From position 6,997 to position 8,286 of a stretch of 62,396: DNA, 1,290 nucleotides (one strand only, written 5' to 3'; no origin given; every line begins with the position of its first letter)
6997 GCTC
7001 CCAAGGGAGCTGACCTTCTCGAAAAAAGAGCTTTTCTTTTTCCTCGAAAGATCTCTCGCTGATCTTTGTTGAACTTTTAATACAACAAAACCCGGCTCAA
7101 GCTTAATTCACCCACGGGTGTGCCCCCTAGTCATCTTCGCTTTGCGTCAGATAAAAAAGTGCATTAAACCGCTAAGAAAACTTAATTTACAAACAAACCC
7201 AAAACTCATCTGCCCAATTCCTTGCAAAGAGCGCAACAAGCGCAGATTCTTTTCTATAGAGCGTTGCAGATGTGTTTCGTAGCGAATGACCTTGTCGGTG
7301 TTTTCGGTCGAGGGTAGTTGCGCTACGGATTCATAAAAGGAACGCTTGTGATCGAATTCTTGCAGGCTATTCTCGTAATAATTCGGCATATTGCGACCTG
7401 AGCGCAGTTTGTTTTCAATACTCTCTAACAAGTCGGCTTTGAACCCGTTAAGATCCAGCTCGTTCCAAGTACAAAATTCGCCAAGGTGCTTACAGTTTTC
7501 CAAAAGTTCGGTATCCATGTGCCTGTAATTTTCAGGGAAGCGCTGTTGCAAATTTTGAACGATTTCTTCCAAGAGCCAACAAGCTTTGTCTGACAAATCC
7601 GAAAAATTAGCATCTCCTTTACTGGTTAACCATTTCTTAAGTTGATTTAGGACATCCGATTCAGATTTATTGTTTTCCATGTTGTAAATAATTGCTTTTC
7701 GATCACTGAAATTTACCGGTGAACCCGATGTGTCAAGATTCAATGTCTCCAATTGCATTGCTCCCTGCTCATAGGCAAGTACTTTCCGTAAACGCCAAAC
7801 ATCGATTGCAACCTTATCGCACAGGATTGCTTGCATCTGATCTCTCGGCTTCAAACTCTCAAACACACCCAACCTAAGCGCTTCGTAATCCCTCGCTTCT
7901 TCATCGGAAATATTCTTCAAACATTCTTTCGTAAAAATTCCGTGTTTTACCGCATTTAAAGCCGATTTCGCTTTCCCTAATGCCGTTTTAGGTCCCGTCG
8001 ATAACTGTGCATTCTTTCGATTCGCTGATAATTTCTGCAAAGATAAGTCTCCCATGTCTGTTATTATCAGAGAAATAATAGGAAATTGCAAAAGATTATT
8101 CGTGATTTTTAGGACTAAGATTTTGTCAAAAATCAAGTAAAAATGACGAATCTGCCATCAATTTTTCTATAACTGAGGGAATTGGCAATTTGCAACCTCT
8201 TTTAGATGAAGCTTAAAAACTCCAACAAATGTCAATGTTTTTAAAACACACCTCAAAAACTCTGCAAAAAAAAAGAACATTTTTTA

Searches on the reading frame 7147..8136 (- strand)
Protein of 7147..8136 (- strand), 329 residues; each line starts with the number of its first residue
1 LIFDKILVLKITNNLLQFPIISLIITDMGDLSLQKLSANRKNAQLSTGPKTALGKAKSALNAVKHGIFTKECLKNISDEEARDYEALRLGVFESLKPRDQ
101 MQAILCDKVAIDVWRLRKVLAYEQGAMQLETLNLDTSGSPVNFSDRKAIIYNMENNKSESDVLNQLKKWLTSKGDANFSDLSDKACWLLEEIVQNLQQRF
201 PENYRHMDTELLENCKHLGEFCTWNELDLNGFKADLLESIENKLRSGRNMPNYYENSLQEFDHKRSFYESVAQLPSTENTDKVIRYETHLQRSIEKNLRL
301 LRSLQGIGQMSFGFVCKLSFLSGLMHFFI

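Call 19: search_protein_families(library=pfam, proteins=[window:7147-8136:-], max_evalue=0.01)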
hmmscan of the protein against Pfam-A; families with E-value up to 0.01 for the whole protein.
window:7147-8136:- (329 aa): 1 family
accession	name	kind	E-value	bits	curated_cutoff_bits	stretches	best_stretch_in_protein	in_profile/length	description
PF13805.11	Pil1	-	0.0029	17.6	27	1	147-201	66-120/265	Eisosome component PIL1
